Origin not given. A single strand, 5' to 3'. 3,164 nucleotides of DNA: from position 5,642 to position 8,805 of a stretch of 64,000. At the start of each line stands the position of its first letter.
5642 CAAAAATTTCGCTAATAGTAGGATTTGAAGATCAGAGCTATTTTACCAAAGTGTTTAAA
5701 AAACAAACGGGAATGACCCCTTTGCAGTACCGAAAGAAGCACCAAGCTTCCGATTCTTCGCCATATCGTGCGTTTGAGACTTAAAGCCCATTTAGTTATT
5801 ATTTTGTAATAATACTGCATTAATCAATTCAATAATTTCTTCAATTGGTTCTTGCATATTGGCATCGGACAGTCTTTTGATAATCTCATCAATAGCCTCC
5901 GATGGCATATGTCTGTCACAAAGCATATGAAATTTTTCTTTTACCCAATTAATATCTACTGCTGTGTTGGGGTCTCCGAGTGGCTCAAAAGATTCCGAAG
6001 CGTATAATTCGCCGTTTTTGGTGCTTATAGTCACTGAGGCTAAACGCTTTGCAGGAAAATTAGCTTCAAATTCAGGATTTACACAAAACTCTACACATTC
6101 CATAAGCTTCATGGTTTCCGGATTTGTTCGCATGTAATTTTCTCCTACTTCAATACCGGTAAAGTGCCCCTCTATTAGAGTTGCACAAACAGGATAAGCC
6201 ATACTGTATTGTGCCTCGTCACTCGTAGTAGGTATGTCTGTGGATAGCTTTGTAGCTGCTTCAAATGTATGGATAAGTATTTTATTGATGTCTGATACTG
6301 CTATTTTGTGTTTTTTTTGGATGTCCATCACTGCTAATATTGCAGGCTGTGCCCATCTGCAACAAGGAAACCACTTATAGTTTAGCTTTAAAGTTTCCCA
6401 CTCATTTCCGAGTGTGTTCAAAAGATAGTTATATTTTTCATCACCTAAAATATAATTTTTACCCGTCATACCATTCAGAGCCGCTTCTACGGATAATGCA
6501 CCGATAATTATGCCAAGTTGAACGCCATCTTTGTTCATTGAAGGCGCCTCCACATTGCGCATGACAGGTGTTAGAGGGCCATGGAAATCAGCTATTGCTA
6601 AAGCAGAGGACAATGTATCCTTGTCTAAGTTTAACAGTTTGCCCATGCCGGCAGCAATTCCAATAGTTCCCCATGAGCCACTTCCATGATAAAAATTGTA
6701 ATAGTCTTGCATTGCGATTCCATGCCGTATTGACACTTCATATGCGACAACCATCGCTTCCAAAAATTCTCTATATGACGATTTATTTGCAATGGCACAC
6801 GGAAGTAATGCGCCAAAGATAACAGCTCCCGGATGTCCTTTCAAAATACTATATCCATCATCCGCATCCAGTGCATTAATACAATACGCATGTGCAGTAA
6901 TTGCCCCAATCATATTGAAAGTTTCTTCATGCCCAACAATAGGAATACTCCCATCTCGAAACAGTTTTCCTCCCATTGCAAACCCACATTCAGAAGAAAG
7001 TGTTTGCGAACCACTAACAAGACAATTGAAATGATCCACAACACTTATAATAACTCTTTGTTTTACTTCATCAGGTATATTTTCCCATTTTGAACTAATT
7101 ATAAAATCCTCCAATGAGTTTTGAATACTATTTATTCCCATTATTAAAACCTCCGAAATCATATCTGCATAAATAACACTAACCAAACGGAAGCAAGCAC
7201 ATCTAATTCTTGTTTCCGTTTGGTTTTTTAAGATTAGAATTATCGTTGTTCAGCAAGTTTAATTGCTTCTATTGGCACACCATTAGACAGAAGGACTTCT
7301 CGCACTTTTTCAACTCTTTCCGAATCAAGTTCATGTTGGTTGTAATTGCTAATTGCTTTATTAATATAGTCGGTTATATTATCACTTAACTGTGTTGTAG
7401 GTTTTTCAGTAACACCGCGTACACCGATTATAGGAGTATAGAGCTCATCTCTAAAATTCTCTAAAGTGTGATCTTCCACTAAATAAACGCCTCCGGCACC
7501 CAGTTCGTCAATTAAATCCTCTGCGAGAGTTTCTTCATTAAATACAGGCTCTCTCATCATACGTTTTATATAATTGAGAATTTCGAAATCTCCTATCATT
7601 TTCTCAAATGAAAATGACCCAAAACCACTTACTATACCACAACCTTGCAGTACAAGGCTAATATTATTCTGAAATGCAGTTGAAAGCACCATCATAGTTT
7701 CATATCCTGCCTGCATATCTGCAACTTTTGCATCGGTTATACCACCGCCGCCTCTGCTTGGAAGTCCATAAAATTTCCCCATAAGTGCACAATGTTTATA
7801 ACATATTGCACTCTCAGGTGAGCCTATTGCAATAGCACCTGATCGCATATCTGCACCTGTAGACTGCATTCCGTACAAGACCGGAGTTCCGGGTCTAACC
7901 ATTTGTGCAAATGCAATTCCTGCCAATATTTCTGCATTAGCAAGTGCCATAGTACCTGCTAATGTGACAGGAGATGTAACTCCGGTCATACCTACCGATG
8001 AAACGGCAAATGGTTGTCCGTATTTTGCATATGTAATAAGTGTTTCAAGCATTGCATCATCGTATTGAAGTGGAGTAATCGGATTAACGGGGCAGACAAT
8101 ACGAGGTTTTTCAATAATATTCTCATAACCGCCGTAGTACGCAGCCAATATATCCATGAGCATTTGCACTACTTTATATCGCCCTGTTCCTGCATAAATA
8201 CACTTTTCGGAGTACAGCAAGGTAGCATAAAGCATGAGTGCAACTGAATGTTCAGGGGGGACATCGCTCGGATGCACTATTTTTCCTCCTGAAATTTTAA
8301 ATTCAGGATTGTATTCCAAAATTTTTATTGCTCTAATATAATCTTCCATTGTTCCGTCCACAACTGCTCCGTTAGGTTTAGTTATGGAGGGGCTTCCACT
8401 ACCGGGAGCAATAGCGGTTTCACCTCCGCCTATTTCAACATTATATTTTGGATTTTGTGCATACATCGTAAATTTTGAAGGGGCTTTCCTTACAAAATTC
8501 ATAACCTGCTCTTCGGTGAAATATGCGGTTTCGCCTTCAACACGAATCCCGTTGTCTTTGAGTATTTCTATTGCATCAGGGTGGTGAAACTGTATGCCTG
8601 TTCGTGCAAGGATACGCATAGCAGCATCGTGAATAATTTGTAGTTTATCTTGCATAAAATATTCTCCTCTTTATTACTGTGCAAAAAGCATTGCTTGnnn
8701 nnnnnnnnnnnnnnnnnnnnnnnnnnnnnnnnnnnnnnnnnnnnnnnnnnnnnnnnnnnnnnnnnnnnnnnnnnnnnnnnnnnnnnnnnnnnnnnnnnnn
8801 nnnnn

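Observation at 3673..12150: Unassigned corrinoid-dependent methyltransferase locus: non-Pyl MttB enzyme flanked by two MmgE/PrpD paralogues, with corrinoid protein, GltS-type symporter, RidA and PocR-AraC regulator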

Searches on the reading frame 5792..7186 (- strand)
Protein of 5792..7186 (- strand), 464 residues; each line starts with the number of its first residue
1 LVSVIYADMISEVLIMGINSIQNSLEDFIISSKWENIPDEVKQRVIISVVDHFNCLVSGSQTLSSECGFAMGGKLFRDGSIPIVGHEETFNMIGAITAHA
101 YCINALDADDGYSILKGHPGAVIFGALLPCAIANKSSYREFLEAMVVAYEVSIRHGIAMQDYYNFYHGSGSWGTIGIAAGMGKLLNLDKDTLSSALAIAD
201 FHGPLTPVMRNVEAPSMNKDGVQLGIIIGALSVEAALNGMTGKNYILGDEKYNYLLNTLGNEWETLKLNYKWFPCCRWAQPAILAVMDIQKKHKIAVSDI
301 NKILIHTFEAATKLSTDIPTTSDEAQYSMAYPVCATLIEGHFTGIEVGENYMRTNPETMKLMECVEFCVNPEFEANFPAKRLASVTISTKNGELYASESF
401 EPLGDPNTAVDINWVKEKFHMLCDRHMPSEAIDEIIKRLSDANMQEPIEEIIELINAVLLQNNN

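Call 3: search_protein_families(library=pfam, proteins=[window:5792-7186:-])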
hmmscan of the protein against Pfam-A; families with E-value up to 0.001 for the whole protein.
window:5792-7186:- (464 aa): 2 families
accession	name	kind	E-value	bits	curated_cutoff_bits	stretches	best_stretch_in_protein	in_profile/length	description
PF03972.19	MmgE_PrpD_N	-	1.2e-30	106.9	32.1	1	24-249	2-227/244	MmgE/PrpD N-terminal domain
PF19305.4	MmgE_PrpD_C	-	4.8e-30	105.1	32.1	1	273-439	1-170/173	MmgE/PrpD C-terminal domain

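Call 4: search_protein_families(library=ncbifam, proteins=[window:5792-7186:-])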
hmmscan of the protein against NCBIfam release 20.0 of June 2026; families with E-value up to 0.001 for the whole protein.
window:5792-7186:- (464 aa): 3 families
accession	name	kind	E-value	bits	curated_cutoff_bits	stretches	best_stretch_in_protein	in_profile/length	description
NF006943.0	PRK09425.1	equivalog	9.5e-08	31.2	575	1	273-452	287-475/480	bifunctional 2-methylcitrate dehydratase/aconitate hydratase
TIGR02330.1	prpD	equivalog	1.3e-06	27.5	458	1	273-446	275-455/468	2-methylcitrate dehydratase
NF042438.1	PrpD_hiGCgrampos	equivalog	0.00014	20.6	950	1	75-199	74-197/499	2-methylcitrate dehydratase PrpD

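Call 25: search_solved_structures(query=window:5792-7186:-, max_evalue=0.001)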
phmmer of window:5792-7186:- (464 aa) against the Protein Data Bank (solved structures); distinct sequences matched with E-value up to 0.001: 10.
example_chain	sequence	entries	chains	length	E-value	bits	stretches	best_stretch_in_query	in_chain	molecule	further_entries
7bra_A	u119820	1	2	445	1e-16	63.8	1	81-346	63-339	Bacillus subtilis IRG1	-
7e9d_A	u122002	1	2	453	2.7e-15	59.2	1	81-346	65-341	IRG1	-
2hp0_A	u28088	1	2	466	1.5e-09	40.2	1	77-343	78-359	IDS-epimerase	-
2hp3_A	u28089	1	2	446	1.8e-09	39.9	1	79-343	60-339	IDS-epimerase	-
12vt_A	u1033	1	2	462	6.5e-08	34.8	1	98-442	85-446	Cis-aconitate decarboxylase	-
12vw_A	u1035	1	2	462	9.2e-08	34.3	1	98-442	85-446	Cis-aconitate decarboxylase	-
12ux_A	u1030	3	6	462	9.3e-08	34.3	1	98-442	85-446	Cis-aconitate decarboxylase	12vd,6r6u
12vq_A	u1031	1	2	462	1.5e-07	33.6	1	100-442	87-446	Cis-aconitate decarboxylase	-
7br9_A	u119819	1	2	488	2.5e-05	26.3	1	98-436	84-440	Cis-aconitate decarboxylase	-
6r6t_A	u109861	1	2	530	3.6e-05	25.8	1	99-436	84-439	Cis-aconitate decarboxylase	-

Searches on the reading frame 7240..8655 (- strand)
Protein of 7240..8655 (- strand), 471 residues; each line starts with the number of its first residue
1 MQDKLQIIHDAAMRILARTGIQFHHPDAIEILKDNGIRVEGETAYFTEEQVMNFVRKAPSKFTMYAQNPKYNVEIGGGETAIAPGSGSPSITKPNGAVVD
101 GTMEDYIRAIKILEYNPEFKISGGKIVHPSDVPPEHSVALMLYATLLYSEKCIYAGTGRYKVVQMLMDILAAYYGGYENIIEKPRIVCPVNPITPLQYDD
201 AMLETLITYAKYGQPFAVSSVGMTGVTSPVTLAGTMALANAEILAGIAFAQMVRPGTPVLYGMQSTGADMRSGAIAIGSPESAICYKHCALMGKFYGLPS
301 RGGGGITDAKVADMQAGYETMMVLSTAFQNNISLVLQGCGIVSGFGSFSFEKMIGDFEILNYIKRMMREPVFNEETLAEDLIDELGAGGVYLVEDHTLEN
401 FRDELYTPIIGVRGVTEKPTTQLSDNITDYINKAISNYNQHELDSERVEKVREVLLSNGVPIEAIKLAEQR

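Call 3: search_protein_families(library=pfam, proteins=[window:7240-8655:-])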
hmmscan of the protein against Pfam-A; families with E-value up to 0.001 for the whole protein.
window:7240-8655:- (471 aa): 1 family
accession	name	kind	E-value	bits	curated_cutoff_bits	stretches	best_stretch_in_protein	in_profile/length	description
PF06253.16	MTTB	-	3.8e-111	372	25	1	2-453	36-490/500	Trimethylamine methyltransferase (MTTB)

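Call 4: search_protein_families(library=ncbifam, proteins=[window:7240-8655:-])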
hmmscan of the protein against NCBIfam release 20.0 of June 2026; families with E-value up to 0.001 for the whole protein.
window:7240-8655:- (471 aa): 1 family
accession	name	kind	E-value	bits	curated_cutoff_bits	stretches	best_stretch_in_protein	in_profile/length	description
TIGR02369.2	trimeth_pyl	equivalog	1.2e-87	294.4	525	1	2-455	8-465/469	[trimethylamine--corrinoid protein] Co-methyltransferase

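Call 11: find_homologous_proteins(query=window:7240-8655:-)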
Query window:7240-8655:- (471 aa): 662 proteins with E <= 0.001 among 8000 candidates; the best 120 are listed.
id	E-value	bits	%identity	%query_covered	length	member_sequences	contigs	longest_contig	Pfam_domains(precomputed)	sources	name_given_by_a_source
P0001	0.0e+0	1058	100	100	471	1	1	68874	PF06253.17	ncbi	-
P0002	1.8e-145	503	48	100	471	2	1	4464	PF06253.17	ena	-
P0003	4.5e-145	502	49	99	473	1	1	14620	PF06253.17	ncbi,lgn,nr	ncbi:MAG: trimethylamine methyltransferase family protein [Lachnospiraceae bacterium]|nr:trimethylam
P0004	3.2e-144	499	48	100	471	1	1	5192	PF06253.17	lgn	-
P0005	6.3e-144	498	48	99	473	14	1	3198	PF06253.17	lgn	-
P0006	1.1e-143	497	48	99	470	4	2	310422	PF06253.17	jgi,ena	-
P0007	2.3e-143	496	49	99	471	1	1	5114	PF06253.17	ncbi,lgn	-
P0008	1.1e-142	494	48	98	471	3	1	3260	PF06253.17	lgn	-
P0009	1.1e-142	494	49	100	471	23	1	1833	PF06253.17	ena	-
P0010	3.6e-142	492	48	100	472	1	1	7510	PF06253.17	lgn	-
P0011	7.2e-140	485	48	97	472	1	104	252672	PF06253.17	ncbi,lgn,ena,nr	ncbi:MAG TPA: trimethylamine methyltransferase family protein [Firmicutes bacterium]|nr:trimethylami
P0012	7.3e-140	485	47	97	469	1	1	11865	PF06253.17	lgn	-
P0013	8.5e-140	485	47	100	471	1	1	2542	PF06253.17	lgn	-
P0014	1.0e-139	484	48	97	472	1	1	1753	PF06253.17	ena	-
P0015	1.9e-139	483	48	97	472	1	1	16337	PF06253.17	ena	-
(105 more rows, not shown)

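Call 12: find_encoding_contigs(protein=P0001, flank=10000, max_places=3)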
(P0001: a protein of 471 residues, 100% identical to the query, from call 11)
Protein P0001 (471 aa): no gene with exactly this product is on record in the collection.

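Call 13: find_encoding_contigs(protein=P0003, flank=8000, max_places=3)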
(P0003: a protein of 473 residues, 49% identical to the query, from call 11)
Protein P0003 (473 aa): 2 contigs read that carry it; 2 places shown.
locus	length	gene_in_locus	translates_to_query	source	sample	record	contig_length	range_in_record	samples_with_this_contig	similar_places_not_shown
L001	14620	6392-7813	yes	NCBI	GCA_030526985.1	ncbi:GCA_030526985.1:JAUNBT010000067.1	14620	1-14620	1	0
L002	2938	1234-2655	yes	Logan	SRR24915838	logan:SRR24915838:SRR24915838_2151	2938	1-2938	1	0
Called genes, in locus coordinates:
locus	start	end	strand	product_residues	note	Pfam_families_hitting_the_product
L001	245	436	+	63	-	PF11007:CotJA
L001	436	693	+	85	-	PF12652:CotJB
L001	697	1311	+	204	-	PF05067:Mn_catalase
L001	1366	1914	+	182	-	PF18907:DUF5662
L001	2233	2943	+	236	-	PF13560:HTH_31, PF01381:HTH_3, PF12844:HTH_19, PF13443:HTH_26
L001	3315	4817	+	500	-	PF06253:MTTB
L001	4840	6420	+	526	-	PF02028:BCCT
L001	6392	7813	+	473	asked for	PF06253:MTTB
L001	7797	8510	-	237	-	PF01381:HTH_3, PF12844:HTH_19, PF13443:HTH_26, PF13560:HTH_31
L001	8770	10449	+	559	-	PF09820:AAA-ATPase_like, PF08011:PDDEXK_9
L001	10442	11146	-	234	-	PF00936:BMC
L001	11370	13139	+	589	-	PF08486:SpoIID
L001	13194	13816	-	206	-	PF03631:Virul_fac_BrkB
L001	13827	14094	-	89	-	PF03631:Virul_fac_BrkB (weak)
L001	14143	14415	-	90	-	PF06961:DUF1294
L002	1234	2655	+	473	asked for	PF06253:MTTB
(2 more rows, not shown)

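Call 14: find_encoding_contigs(protein=P0006, flank=8000, max_places=3)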
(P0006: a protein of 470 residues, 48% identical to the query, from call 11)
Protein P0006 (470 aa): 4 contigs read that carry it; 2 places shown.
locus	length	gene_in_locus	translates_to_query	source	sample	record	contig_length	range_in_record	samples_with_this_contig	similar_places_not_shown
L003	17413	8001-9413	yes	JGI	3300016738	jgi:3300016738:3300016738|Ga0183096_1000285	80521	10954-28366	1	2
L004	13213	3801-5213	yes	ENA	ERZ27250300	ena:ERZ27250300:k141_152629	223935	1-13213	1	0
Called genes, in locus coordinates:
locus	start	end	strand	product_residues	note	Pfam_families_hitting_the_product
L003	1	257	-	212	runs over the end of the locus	PF02607:B12-binding_2, PF02310:B12-binding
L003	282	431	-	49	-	-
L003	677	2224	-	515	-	PF02028:BCCT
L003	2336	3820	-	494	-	PF06253:MTTB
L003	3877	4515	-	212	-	PF02607:B12-binding_2, PF02310:B12-binding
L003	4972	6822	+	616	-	PF00111:Fer2, PF17651:Raco_middle, PF14574:RACo_C_ter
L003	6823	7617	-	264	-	PF12844:HTH_19, PF13443:HTH_26 (weak), PF01381:HTH_3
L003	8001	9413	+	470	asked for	PF06253:MTTB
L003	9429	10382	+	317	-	PF02492:cobW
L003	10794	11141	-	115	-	PF00364:Biotin_lipoyl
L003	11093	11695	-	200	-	PF18978:DUF5714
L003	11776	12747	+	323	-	PF00892:EamA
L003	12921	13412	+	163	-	PF04073:tRNA_edit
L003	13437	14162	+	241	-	-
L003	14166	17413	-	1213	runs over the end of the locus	PF00580:UvrD-helicase, PF13245:AAA_19, PF13361:UvrD_C, PF13538:UvrD_C_2 (faint), PF12705:PDDEXK_1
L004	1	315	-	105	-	?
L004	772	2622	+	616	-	PF00111:Fer2, PF17651:Raco_middle, PF14574:RACo_C_ter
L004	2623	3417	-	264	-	PF12844:HTH_19, PF13443:HTH_26 (weak), PF01381:HTH_3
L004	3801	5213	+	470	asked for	PF06253:MTTB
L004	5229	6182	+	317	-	PF02492:cobW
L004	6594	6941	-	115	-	PF00364:Biotin_lipoyl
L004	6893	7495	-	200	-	PF18978:DUF5714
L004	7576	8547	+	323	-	PF00892:EamA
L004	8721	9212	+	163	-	PF04073:tRNA_edit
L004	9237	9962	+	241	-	-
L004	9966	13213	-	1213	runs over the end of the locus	PF00580:UvrD-helicase, PF13245:AAA_19, PF13361:UvrD_C, PF13538:UvrD_C_2 (faint), PF12705:PDDEXK_1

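Call 26: search_solved_structures(query=window:7240-8655:-, max_evalue=0.001, show_alignments=2)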
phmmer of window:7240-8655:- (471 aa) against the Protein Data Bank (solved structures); distinct sequences matched with E-value up to 0.001: 5.
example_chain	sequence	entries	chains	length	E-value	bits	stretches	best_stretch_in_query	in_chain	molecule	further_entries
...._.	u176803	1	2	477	5.7e-102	345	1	2-417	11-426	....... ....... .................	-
2qne_A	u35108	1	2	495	6.6e-102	344.8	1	2-417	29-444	Putative methyltransferase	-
4yyc_A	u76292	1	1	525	5.5e-57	196.8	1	3-408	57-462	Putative trimethylamine methyltransferase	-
7xcl_A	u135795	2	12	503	4.9e-50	173.9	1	3-397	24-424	Trimethylamine methyltransferase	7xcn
7xcm_A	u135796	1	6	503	8.7e-50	173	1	3-397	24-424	Trimethylamine methyltransferase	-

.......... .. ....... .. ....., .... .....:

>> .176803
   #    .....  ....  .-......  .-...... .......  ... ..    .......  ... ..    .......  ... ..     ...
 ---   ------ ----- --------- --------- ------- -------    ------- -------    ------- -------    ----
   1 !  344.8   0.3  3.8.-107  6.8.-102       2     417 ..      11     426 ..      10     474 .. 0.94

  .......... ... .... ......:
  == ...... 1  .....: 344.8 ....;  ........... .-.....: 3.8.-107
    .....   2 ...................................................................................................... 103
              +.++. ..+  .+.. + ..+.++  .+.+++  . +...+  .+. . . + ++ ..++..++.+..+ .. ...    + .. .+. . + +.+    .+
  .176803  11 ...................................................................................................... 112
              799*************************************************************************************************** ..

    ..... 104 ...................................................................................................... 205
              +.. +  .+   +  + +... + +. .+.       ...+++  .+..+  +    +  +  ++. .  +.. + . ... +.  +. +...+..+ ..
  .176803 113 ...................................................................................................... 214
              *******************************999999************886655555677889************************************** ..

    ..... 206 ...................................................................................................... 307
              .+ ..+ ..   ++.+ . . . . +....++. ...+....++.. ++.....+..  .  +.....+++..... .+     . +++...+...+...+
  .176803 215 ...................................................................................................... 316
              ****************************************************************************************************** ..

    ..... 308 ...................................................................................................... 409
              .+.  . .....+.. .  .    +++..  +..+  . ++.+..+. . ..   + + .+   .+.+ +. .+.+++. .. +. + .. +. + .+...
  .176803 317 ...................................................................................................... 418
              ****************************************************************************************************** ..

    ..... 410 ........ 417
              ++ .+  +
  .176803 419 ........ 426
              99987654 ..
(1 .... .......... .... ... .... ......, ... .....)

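Call 40: list_cluster_members(proteins=[P0001, P0121, P0144])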
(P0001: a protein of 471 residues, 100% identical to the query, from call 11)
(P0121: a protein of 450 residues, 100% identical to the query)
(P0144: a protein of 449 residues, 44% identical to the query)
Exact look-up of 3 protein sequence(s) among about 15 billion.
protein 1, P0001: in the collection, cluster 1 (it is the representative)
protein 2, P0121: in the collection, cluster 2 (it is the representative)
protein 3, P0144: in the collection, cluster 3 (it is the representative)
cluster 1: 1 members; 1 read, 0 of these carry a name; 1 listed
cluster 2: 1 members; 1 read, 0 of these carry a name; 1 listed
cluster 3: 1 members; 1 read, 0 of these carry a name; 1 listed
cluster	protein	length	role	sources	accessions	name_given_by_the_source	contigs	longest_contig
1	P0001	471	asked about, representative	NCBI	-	-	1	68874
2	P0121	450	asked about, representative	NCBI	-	-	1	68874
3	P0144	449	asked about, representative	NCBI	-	-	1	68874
